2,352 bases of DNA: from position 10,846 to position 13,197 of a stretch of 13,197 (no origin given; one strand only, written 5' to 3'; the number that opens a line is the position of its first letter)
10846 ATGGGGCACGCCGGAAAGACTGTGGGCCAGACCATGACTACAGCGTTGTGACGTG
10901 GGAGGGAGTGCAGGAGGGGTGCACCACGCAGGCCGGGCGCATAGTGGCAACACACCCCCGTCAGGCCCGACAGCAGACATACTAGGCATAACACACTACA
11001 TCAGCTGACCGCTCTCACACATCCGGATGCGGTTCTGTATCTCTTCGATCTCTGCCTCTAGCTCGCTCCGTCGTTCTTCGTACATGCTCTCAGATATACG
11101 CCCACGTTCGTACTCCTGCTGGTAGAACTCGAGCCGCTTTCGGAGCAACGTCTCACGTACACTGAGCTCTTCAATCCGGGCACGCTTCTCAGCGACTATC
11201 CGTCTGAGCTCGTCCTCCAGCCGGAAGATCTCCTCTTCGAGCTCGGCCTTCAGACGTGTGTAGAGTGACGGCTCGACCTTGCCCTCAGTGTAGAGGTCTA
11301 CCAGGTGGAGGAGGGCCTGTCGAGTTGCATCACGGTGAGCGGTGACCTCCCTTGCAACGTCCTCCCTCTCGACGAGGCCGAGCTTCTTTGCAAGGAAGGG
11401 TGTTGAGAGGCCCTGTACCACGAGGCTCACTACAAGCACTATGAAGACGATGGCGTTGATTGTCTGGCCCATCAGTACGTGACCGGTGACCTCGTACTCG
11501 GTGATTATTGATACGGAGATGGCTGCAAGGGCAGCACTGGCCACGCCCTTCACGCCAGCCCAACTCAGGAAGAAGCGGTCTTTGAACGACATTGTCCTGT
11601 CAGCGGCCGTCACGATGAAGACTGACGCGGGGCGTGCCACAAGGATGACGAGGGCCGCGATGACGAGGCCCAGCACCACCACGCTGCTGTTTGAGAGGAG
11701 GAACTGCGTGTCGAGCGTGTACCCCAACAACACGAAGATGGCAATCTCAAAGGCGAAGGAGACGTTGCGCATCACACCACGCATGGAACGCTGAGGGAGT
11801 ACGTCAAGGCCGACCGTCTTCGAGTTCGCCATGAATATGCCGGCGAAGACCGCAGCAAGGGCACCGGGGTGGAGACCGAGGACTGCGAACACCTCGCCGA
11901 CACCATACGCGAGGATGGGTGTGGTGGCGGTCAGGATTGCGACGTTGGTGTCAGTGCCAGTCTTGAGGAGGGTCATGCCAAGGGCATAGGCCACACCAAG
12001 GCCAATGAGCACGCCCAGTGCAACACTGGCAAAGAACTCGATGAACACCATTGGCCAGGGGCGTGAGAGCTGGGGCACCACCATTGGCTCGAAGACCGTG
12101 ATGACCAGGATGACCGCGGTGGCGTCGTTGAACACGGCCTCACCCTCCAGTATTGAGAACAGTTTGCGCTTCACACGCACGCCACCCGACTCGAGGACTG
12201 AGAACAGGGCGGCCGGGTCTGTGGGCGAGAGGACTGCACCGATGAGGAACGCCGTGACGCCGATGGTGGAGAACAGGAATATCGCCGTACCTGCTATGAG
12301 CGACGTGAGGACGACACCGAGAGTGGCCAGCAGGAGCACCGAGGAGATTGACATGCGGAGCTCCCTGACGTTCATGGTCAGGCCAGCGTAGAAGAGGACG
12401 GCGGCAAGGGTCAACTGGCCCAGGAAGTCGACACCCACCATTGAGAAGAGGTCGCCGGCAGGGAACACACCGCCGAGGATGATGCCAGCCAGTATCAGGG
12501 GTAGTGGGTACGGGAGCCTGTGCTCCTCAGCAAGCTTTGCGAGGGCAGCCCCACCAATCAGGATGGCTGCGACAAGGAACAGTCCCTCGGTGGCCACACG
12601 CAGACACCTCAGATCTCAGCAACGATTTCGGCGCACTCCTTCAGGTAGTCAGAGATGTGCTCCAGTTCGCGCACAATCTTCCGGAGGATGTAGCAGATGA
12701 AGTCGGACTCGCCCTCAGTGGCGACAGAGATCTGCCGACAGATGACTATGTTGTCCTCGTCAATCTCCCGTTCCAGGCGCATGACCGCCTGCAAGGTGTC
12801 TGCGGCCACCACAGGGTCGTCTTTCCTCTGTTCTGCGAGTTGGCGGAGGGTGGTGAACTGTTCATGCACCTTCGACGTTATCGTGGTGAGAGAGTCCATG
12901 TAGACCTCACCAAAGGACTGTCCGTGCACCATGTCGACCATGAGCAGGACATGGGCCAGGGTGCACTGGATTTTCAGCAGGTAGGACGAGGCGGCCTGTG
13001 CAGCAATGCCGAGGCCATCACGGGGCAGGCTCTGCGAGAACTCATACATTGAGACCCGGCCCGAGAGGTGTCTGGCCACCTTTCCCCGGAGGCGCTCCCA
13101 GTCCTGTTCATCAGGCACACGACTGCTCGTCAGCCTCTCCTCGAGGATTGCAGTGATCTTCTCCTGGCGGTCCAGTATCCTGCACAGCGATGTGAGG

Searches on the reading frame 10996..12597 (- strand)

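Call 9: search_protein_families(library=ncbifam, proteins=[window:10996-12597:-], max_evalue=0.01)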
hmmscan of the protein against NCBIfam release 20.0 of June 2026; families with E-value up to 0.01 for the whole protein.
window:10996-12597:- (533 aa): 6 families
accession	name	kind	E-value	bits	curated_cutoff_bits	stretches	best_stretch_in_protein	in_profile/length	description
NF003716.0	PRK05326.1-3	equivalog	5.2e-57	193.4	355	1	4-433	6-415/499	potassium/proton antiporter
NF003715.0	PRK05326.1-2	equivalog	7.5e-46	156.6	309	1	5-419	6-402/595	potassium/proton antiporter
TIGR00831.1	a_cpa1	equivalog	5.6e-39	134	279.6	1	11-505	5-499/525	Na+/H+ antiporter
NF003714.0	PRK05326.1-1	equivalog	1.8e-33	115.8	471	1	5-408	8-392/577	potassium/proton antiporter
TIGR00840.1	b_cpa1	equivalog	1.6e-20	73.1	251.25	1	31-413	38-422/559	sodium/hydrogen exchanger 3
NF041893.1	TraI_MobP_relax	equivalog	0.0012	17.9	250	1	391-523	248-375/502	TraI/MobA(P) family conjugative relaxase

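Call 10: search_protein_families(library=pfam, proteins=[window:10996-12597:-], max_evalue=1)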
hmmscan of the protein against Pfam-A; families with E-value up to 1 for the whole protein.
window:10996-12597:- (533 aa): 7 families
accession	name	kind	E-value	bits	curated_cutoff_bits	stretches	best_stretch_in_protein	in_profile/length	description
PF00999.27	Na_H_Exchanger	-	3.9e-46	158.1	26.2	1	17-405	4-375/375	Sodium/hydrogen exchanger, transmembrane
PF05120.17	GvpG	-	0.0024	18.4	30.6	1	485-519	33-67/67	Gas vesicle protein G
PF18822.6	CdvA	-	0.0058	17.1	30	1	431-522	5-96/123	CdvA-like coiled-coil domain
PF10498.14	IFT57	-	0.12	11.8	40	1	448-523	229-304/360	Intra-flagellar transport protein 57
PF01893.21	UPF0058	-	0.18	12.5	25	1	432-478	29-76/87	Uncharacterised protein family UPF0058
PF25026.1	Asd-4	-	0.22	12.1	29.1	1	471-527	13-69/80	Asd-4-like domain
PF17447.7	YkpC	-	0.42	10.9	27.7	0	34-43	12-21/42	Uncharacterized YkpC-like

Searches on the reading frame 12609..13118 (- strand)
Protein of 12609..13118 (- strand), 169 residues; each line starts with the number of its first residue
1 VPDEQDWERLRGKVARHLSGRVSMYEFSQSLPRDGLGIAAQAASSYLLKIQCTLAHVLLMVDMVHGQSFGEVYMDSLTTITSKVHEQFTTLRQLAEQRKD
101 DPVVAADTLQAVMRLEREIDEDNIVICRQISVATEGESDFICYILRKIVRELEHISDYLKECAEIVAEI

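Call 9: search_protein_families(library=ncbifam, proteins=[window:12609-13118:-], max_evalue=0.01)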
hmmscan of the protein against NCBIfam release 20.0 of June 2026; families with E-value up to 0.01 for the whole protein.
window:12609-13118:- (169 aa): 1 family
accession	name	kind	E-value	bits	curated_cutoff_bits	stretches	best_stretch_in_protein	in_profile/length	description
NF008056.1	PRK10790.1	equivalog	0.0019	16.8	746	1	52-124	381-446/584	SmdB family multidrug efflux ABC transporter permease/ATP-binding protein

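Call 10: search_protein_families(library=pfam, proteins=[window:12609-13118:-], max_evalue=1)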
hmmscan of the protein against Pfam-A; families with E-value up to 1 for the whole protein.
window:12609-13118:- (169 aa): 3 families
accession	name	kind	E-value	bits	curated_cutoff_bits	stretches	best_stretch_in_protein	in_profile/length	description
PF01895.24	PhoU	-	4.7e-05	24.1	23.5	1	107-166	25-89/89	PhoU domain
PF01865.21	PhoU_div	-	0.00075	19.4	24.4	1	73-164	119-206/214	Protein of unknown function DUF47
PF23854.1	DUF7217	-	0.054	13.6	29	1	67-165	125-206/238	Domain of unknown function (DUF7217)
